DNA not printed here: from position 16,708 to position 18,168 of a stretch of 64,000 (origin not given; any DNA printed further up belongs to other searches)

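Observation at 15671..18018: Translationally coupled pair of internally duplicated envelope proteins with no recognisable family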

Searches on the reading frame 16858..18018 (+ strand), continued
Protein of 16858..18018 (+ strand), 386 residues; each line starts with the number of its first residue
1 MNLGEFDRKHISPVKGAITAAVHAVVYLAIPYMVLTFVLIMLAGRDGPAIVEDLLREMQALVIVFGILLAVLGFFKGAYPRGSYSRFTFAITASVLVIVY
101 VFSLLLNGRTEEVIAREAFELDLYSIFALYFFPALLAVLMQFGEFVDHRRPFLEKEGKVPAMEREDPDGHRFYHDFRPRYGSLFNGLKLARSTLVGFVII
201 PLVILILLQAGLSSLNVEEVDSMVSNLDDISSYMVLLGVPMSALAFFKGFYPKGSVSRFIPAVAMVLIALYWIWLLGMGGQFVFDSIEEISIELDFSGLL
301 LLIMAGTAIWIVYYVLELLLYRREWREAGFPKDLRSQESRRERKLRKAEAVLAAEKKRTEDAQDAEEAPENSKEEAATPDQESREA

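Call 71: search_protein_families(library=pfam, proteins=[L030:2672-3235:+, L030:6210-6926:-, L030:7531-9309:-, L030:3148-3753:+, L010:6563-7288:+, L001:4389-4625:-, L010:4824-5087:-, L028:2228-3631:+, L039:4375-5823:+, L036:3433-3993:+], max_evalue=0.01)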
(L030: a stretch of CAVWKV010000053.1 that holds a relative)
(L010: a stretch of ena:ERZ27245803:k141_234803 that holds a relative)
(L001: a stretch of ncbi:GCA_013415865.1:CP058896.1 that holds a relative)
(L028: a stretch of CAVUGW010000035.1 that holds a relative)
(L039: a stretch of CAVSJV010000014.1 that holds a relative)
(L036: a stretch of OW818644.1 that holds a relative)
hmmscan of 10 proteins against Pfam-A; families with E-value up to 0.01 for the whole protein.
L030:2672-3235:+ (187 aa): 1 family
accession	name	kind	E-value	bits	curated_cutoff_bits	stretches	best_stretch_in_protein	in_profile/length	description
PF01966.28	HD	-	0.00014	22.6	22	1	26-97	3-90/116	HD domain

L030:6210-6926:- (238 aa): 7 families
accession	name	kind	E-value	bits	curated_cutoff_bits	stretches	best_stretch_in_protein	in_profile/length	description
PF00106.31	adh_short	-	2e-43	148.6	26.6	1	6-198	2-191/195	short chain dehydrogenase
PF13561.12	adh_short_C2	-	2.1e-38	132.7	27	1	11-234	1-231/236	Enoyl-(Acyl carrier protein) reductase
PF01370.27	Epimerase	-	1.6e-08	34.7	20.9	1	8-125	2-107/240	NAD dependent epimerase/dehydratase family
PF16363.11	GDP_Man_Dehyd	-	0.00028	20.9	27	1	9-77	2-76/332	GDP-mannose 4,6 dehydratase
PF08659.16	KR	-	0.0017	18.7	22.6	1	8-83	4-83/180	KR domain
PF13460.12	NAD_binding_10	-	0.0023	18.2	27.2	1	11-220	1-181/184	NAD(P)H-binding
PF02719.21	Polysacc_synt_2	-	0.0043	16.7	20.2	1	8-73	2-74/293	Polysaccharide biosynthesis protein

L030:7531-9309:- (592 aa): 2 families
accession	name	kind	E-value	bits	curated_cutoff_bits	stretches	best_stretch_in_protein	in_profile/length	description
PF01432.26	Peptidase_M3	-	6.8e-36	125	27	1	197-577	5-455/457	Peptidase family M3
PF08439.15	Peptidase_M3_N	-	1.1e-09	38.8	25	1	118-168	12-63/70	Oligopeptidase F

L030:3148-3753:+ (201 aa): 2 families
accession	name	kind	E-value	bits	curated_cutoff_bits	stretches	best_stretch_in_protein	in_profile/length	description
PF07366.18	SnoaL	-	7.4e-16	58.6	28.4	1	64-198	3-126/126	SnoaL-like polyketide cyclase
PF12680.13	SnoaL_2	-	0.00077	20.5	27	1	70-184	6-101/102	SnoaL-like domain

L010:6563-7288:+ (241 aa): 0 families

L001:4389-4625:- (78 aa): 6 families
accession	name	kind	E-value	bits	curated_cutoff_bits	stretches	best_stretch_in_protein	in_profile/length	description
PF24463.1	DUF7577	-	0.00076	19.5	28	1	8-30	4-26/27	Domain of unknown function (DUF7577)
PF13248.11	Zn_ribbon_3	-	0.0017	18.2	27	1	7-26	3-22/26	zinc-ribbon domain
PF24460.1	DUF7575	-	0.0019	17.9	28.5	1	8-30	5-27/28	Domain of unknown function (DUF7575)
PF12773.13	DZR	-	0.0021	18.6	27.3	0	9-52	1-27/45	Double zinc ribbon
PF18912.6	DZR_2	-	0.0038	17.5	27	1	8-32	9-33/56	Double zinc ribbon domain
PF13240.11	Zn_Ribbon_1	-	0.0096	16.1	25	0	9-26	2-19/23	zinc-ribbon domain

L010:4824-5087:- (87 aa): 4 families
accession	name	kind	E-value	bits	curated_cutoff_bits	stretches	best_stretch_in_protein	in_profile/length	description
PF13248.11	Zn_ribbon_3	-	3.9e-05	23.4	27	1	5-29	2-26/26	zinc-ribbon domain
PF13240.11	Zn_Ribbon_1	-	0.0024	18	25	1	8-28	2-22/23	zinc-ribbon domain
PF12773.13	DZR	-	0.004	17.7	27.3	0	8-29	1-22/45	Double zinc ribbon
PF14446.12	Prok-RING_1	-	0.0057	17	29.1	1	3-28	2-29/54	Prokaryotic RING finger family 1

L028:2228-3631:+ (467 aa): 3 families
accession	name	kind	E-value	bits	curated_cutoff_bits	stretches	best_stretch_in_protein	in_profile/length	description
PF07690.21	MFS_1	-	9.4e-51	173.2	33.4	1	34-422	1-344/347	Major Facilitator Superfamily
PF00083.30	Sugar_tr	-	2.4e-14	53.5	22.3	1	63-209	45-195/452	Sugar (and other) transporter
PF03137.26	OATP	-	0.0024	16.7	25.8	1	371-436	132-197/545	Organic Anion Transporter Polypeptide (OATP) family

L039:4375-5823:+ (482 aa): 2 families
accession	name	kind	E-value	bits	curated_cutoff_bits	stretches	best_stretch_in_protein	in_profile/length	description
PF16653.10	Sacchrp_dh_C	-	4.1e-30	106.2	31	1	153-444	1-261/265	Saccharopine dehydrogenase C-terminal domain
PF03435.24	Sacchrp_dh_NADP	-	2.5e-25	89.7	25.1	1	8-149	1-129/129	Saccharopine dehydrogenase NADP binding domain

L036:3433-3993:+ (186 aa): 1 family
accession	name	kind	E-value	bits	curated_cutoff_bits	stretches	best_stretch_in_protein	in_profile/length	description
PF01966.28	HD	-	2.6e-06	28.1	22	1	25-97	3-90/116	HD domain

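Call 82: fold_search(model_id=the predicted structure, library=viral)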
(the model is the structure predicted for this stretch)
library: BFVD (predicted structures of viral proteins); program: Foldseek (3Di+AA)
matches with E <= 10: 138; with E <= 0.001: 0
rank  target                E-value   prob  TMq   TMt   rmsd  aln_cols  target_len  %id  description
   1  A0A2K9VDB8            2.1e-01  0.20  0.14  0.18  15.2       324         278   14  Nicotinamide mononucleotide transporter [Lactobacillus phage Semele]
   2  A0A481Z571            4.0e-01  0.25  0.19  0.17  21.0       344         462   10  Uncharacterized protein [Pithovirus LCPAC102]
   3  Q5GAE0                4.5e-01  0.06  0.09  0.04  38.5       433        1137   10  Methyl-accepting transducer domain-containing protein [Grouper iridovirus]
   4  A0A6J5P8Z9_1          5.5e-01  0.14  0.11  0.04  29.7       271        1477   14  ART-PolyVal-like domain-containing protein [uncultured Caudovirales phage]
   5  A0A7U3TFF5            6.0e-01  0.10  0.14  0.11  33.0       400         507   14  (no name in the UniProt tables at hand)
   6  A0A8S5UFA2            6.0e-01  0.09  0.13  0.13  25.7       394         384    8  Uncharacterized protein [Myoviridae sp. ctcyQ27]
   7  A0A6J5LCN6            8.3e-01  0.11  0.14  0.06  35.5       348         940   14  Uncharacterized protein [uncultured Caudovirales phage]
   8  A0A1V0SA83            8.7e-01  0.16  0.14  0.18  22.4       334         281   10  Uncharacterized protein [Catovirus CTV1]
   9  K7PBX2                8.7e-01  0.11  0.11  0.14  24.7       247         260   10  Protein ORF76 [Cyprinid herpesvirus 1]
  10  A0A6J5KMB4            1.0e+00  0.10  0.13  0.14  26.0       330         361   10  Uncharacterized protein [uncultured Caudovirales phage]
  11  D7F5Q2                1.3e+00  0.13  0.17  0.23  13.0       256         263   13  (no name in the UniProt tables at hand)
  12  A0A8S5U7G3            1.3e+00  0.09  0.10  0.12  49.1       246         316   11  Uncharacterized protein [Podoviridae sp. ctngc57]
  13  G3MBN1                1.3e+00  0.25  0.11  0.18   7.4        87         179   16  Gp165 [Bacillus phage G]
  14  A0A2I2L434            1.5e+00  0.23  0.25  0.30  13.8       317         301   12  Transmembrane domain-containing protein [Orpheovirus IHUMI-LCC2]
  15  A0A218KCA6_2          1.5e+00  0.08  0.12  0.06  33.4       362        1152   10  Putative tail tape measure protein [Bacillus phage PBC2]
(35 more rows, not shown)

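Call 84: search_protein_families(library=pfam, proteins=[P0137, P0142, P0145, P0139, P0129, P0122, P0130, P0143, L027:3511-5001:+, L044:3459-4904:+], max_evalue=0.01)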
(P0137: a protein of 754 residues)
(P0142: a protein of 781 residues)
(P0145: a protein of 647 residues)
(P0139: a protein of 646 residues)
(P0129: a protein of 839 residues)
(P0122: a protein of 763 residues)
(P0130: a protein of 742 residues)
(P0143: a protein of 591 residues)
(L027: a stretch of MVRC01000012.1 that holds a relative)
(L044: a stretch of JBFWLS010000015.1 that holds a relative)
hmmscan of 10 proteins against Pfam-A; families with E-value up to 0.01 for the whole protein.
P0137 (754 aa): 0 families

P0142 (781 aa): 0 families

P0145 (647 aa): 0 families

P0139 (646 aa): 0 families

P0129 (839 aa): 1 family
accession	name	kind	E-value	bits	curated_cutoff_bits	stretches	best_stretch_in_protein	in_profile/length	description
PF22251.1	PFF1_TM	-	0.0016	18.5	32.3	1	671-815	72-217/300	Vacuolar membrane protease, transmembrane domain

P0122 (763 aa): 0 families

P0130 (742 aa): 0 families

P0143 (591 aa): 0 families

L027:3511-5001:+ (496 aa): 1 family
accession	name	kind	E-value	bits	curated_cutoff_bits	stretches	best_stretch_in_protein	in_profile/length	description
PF03168.19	LEA_2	-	6.5e-05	23.8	25.4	0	184-264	14-92/98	Late embryogenesis abundant protein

L044:3459-4904:+ (481 aa): 0 families

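Call 95: search_protein_families(library=ncbifam, proteins=[P0157, P0153, P0168, P0111, P0084, P0103, L001:4836-5996:+, L010:6563-7288:+, L047:4158-5000:+], max_evalue=0.1)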
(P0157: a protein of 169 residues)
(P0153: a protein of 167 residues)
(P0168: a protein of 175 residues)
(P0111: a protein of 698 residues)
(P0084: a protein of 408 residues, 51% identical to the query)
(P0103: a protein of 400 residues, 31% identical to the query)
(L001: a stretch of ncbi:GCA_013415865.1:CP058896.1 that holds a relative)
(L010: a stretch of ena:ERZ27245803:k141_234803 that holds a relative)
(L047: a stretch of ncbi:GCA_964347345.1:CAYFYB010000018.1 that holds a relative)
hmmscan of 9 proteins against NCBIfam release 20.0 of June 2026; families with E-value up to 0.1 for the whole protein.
P0157 (169 aa): 1 family
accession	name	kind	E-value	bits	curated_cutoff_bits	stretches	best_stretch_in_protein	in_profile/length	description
NF005962.0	PRK08049.1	equivalog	0.073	13.3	135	0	15-77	37-101/126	F0F1 ATP synthase subunit I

P0153 (167 aa): 0 families

P0168 (175 aa): 0 families

P0111 (698 aa): 0 families

P0084 (408 aa): 1 family
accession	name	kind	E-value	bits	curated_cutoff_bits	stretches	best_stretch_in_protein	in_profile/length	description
TIGR03025.1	EPS_sugtrans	subfamily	0.016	14.4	295.55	0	210-330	14-124/445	exopolysaccharide biosynthesis polyprenyl glycosylphosphotransferase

P0103 (400 aa): 0 families

L001:4836-5996:+ (387 aa): 0 families

L010:6563-7288:+ (241 aa): 0 families

L047:4158-5000:+ (280 aa): 0 families

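Call 96: find_encoding_contigs(protein=P0269, flank=6000, max_places=1)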
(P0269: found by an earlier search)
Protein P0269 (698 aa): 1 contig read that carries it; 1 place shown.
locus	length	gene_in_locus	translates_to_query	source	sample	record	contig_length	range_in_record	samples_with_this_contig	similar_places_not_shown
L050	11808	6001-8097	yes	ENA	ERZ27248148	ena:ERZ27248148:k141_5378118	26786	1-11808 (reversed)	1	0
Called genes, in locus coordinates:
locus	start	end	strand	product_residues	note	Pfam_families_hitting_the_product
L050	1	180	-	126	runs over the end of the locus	PF04472:SepF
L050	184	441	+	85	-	PF00582:Usp (weak)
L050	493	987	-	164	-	PF09183:DUF1947 (faint), PF01472:PUA, PF26292:PUA_elF2D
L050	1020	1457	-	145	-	-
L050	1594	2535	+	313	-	-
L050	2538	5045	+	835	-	-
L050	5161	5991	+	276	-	-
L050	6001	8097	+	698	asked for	-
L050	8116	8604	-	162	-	PF01625:PMSR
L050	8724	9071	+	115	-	PF04993:TfoX_N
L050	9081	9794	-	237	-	PF00154:RecA_N (weak), PF13481:AAA_25 (weak), PF03796:DnaB_C (weak), PF06745:ATPase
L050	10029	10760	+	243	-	-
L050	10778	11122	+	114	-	PF02334:RTP (faint), PF03551:PadR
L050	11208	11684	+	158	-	PF09897:DUF2124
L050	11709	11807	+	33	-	?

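Call 97: find_encoding_contigs(protein=P0129, flank=6000, max_places=1)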
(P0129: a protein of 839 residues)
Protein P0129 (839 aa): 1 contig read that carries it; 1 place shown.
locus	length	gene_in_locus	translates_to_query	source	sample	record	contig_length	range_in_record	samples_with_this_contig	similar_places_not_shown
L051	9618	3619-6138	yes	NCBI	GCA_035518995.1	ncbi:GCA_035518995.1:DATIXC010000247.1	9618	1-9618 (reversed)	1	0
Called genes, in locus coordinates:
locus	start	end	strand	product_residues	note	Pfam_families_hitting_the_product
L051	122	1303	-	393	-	-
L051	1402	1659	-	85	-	PF01361:Tautomerase (faint)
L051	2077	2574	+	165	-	-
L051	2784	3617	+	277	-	-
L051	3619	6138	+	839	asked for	-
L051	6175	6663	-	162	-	PF01625:PMSR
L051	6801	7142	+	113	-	PF04993:TfoX_N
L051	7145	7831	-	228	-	PF03796:DnaB_C, PF06745:ATPase, PF13481:AAA_25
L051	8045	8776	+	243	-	-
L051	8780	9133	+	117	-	PF02334:RTP (weak), PF03551:PadR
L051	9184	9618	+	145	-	PF13248:Zn_ribbon_3 (faint), PF17032:Zn_ribbon_15 (faint), PF24460:DUF7575 (faint), PF10571:UPF0547 (faint), PF12773:DZR, PF13240:Zn_Ribbon_1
